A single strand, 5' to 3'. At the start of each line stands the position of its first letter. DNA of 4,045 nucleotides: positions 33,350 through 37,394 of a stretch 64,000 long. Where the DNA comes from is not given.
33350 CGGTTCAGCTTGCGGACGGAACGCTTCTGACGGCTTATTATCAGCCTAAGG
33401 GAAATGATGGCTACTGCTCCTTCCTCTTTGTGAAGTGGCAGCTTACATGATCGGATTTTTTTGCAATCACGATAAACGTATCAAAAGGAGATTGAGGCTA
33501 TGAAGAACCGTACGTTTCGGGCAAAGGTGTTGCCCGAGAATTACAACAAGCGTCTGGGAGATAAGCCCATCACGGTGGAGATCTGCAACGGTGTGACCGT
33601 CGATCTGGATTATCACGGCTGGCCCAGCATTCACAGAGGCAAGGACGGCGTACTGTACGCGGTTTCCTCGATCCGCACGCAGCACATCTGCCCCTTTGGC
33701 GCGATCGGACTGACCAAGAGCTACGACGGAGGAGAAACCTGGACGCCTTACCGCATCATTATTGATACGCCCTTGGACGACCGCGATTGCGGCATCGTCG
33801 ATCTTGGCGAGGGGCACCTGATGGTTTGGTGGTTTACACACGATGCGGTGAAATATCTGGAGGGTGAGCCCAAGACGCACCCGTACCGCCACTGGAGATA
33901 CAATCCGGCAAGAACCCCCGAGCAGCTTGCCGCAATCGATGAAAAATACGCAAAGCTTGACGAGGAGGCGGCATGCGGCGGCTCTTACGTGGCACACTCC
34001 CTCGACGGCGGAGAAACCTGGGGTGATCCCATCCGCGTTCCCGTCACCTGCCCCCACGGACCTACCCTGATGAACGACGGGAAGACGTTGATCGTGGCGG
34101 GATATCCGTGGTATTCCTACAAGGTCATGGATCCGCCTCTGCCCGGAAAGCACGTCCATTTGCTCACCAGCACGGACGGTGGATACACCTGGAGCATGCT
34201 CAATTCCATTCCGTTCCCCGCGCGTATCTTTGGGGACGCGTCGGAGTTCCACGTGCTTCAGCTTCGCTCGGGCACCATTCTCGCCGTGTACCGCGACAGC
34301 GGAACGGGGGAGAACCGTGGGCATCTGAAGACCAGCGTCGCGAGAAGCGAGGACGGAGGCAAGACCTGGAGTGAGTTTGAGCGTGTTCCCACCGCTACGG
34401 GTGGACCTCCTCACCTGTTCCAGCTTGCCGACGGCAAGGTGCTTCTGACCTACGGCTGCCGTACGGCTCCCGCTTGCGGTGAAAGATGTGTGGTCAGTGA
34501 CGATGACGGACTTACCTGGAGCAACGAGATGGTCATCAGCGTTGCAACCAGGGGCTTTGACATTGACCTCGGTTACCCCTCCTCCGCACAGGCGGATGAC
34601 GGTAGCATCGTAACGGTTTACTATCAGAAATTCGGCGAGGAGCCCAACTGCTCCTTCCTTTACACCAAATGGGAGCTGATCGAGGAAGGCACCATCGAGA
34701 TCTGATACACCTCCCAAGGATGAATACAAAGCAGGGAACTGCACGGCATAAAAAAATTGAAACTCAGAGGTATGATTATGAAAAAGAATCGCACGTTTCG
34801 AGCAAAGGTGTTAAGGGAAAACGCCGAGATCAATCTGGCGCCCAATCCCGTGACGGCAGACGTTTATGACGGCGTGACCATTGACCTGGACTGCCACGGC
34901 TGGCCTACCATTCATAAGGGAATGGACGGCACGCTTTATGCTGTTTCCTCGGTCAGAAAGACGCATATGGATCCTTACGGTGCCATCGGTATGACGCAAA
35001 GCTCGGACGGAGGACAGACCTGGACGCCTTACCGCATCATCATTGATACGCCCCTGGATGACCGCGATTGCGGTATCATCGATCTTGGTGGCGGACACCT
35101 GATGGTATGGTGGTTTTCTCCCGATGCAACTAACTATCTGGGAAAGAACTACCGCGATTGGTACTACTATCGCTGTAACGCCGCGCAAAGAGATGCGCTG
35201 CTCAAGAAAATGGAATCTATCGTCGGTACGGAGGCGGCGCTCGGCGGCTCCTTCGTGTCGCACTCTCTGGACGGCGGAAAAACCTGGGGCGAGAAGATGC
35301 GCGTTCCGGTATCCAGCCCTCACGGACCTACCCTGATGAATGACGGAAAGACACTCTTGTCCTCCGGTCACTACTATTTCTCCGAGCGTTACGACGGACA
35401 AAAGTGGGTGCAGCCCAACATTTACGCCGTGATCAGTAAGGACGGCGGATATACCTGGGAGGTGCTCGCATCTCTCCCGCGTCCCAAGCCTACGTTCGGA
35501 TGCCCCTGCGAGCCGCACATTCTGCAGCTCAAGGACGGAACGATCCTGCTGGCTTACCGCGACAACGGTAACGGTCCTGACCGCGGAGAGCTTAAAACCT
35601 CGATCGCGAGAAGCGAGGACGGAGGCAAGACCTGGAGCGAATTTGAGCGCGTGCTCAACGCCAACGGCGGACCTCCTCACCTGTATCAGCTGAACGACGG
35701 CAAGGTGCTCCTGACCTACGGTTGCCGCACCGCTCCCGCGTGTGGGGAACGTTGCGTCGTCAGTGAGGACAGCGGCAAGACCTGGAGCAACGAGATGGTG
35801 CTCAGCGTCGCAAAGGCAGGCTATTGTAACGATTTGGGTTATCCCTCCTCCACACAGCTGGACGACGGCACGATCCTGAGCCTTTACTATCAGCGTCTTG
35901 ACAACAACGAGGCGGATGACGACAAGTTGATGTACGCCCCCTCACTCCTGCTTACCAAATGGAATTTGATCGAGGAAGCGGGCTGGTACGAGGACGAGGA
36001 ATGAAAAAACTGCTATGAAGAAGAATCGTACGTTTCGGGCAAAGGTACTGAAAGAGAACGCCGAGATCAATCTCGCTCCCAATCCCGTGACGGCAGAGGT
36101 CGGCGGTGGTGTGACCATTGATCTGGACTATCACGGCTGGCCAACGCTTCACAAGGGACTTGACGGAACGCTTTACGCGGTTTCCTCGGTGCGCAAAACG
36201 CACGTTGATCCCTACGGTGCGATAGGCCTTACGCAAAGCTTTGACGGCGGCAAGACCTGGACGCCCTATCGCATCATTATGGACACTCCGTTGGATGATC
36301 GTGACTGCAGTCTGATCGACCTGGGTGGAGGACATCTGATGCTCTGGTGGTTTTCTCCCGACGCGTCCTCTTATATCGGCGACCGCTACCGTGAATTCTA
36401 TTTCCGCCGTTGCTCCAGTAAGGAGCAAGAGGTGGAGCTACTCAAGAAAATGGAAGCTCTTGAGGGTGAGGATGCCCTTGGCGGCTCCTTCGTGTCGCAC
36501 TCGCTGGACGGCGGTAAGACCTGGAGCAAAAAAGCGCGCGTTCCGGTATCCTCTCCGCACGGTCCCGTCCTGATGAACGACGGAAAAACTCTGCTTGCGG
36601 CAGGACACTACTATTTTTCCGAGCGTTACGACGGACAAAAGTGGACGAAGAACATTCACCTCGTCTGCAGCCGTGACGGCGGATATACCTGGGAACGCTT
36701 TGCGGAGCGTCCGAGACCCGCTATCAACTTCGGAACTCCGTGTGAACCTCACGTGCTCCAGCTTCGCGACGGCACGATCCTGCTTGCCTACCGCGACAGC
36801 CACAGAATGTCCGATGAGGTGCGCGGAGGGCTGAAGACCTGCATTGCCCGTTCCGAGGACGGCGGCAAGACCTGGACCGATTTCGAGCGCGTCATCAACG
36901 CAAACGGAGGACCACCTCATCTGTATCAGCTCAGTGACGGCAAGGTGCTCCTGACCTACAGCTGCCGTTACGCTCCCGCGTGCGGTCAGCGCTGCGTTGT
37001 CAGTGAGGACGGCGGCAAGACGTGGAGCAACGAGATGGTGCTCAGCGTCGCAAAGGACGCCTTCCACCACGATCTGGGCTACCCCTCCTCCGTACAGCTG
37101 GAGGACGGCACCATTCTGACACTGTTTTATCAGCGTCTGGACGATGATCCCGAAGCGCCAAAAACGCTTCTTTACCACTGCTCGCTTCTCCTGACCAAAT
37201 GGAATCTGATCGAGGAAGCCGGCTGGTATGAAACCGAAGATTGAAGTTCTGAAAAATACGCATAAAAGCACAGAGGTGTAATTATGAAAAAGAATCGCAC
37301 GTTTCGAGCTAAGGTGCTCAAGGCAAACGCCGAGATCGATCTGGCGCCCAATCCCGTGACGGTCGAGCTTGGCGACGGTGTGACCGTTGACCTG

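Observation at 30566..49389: Thirteen-gene, single-strand array of sialidase-like Asp-box beta-propeller paralogs with no accessory genes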

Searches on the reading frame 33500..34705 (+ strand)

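Call 4: search_protein_families(library=pfam, proteins=[window:33500-34705:+], max_evalue=0.01)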
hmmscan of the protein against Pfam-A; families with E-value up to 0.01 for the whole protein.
window:33500-34705:+ (401 aa): 6 families
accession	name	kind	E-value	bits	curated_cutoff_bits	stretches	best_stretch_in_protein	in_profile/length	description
PF13088.12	BNR_2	-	3e-16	60.1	31.4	1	163-370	83-275/277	BNR repeat-like domain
PF02012.26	BNR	-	1.2e-11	43.1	27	0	223-232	2-11/12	BNR/Asp-box repeat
PF24316.1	Tli3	-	2.6e-06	28.2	27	0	218-248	83-113/129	T6SS Tli3 immunity protein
PF15902.12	Sortilin-Vps10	-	6.9e-06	25.5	33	1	221-350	3-118/446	Sortilin, neurotensin receptor 3,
PF03174.19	CHB_HEX_C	-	0.0039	17.5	23.6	0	283-302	40-59/76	Chitobiase/beta-hexosaminidase C-terminal domain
PF21471.3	Reelin_subrepeat-B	-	0.005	17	27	0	216-243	57-77/127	Reelin subrepeat B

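Call 7: search_protein_families(library=ncbifam, proteins=[window:33500-34705:+], max_evalue=0.01)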
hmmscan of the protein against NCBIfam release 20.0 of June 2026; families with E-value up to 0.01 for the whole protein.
window:33500-34705:+ (401 aa): 1 family
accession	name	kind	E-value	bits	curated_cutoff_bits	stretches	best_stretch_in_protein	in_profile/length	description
NF045728.1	glycosyl_F510_1955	equivalog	3.6e-08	33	175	1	219-295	72-132/246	F510_1955 family glycosylhydrolase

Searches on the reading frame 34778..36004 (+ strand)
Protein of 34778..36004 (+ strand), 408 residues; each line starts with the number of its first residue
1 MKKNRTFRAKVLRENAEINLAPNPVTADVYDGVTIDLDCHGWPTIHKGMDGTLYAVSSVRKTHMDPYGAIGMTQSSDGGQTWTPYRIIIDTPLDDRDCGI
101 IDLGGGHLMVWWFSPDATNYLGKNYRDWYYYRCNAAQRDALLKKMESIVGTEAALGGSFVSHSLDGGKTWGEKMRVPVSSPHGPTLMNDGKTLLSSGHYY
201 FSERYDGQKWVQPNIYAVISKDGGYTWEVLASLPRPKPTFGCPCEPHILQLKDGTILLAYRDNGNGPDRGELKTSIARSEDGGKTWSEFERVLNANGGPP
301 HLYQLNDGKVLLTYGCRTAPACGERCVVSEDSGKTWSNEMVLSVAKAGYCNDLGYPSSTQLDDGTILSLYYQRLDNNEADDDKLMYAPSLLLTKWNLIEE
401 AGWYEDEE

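Call 4: search_protein_families(library=pfam, proteins=[window:34778-36004:+], max_evalue=0.01)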
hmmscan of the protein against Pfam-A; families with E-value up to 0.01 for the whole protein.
window:34778-36004:+ (408 aa): 5 families
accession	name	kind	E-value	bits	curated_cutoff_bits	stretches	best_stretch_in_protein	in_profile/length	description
PF13088.12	BNR_2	-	3e-20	73.2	31.4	1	161-366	85-275/277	BNR repeat-like domain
PF02012.26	BNR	-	3.7e-10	38.7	27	0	219-228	2-11/12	BNR/Asp-box repeat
PF15902.12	Sortilin-Vps10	-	1e-06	28.3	33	1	218-349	4-121/446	Sortilin, neurotensin receptor 3,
PF24316.1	Tli3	-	2.8e-06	28.1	27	0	316-339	77-99/129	T6SS Tli3 immunity protein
PF13859.12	BNR_3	-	0.00051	20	27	1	69-340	29-214/308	BNR repeat-like domain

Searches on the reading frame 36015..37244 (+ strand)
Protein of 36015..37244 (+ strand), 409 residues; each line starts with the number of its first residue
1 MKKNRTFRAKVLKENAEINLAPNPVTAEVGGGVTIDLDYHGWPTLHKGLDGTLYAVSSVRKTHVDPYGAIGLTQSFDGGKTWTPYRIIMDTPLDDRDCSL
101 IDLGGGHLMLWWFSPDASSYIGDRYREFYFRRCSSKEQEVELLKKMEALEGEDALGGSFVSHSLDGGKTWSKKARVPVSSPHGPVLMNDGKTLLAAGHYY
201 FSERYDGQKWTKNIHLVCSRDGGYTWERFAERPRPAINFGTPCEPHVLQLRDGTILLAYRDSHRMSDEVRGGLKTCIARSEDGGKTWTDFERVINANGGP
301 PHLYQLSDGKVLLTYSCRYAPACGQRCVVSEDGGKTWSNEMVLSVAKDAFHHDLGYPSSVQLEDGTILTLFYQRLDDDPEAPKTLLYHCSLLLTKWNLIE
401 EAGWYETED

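Call 4: search_protein_families(library=pfam, proteins=[window:36015-37244:+], max_evalue=0.01)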
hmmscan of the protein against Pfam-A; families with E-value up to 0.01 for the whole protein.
window:36015-37244:+ (409 aa): 8 families
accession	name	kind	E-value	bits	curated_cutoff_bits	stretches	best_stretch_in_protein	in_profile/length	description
PF13088.12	BNR_2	-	5.7e-21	75.5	31.4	1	162-367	86-275/277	BNR repeat-like domain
PF02012.26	BNR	-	3.3e-11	41.9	27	0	162-172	2-12/12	BNR/Asp-box repeat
PF24316.1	Tli3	-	1.7e-07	32.1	27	0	317-356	77-115/129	T6SS Tli3 immunity protein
PF15902.12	Sortilin-Vps10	-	3.2e-07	29.9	33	1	216-347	3-118/446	Sortilin, neurotensin receptor 3,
PF13859.12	BNR_3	-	4.8e-06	26.6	27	1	132-340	52-213/308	BNR repeat-like domain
PF13810.12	DUF4185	-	0.00063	19.5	39.5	0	276-299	128-151/309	Domain of unknown function (DUF4185)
PF03174.19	CHB_HEX_C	-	0.0023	18.3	23.6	0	155-180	32-57/76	Chitobiase/beta-hexosaminidase C-terminal domain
PF18638.7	CyRPA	-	0.0043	16.8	38.1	0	327-344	159-176/315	Cysteine-Rich Protective Antigen 6 bladed domain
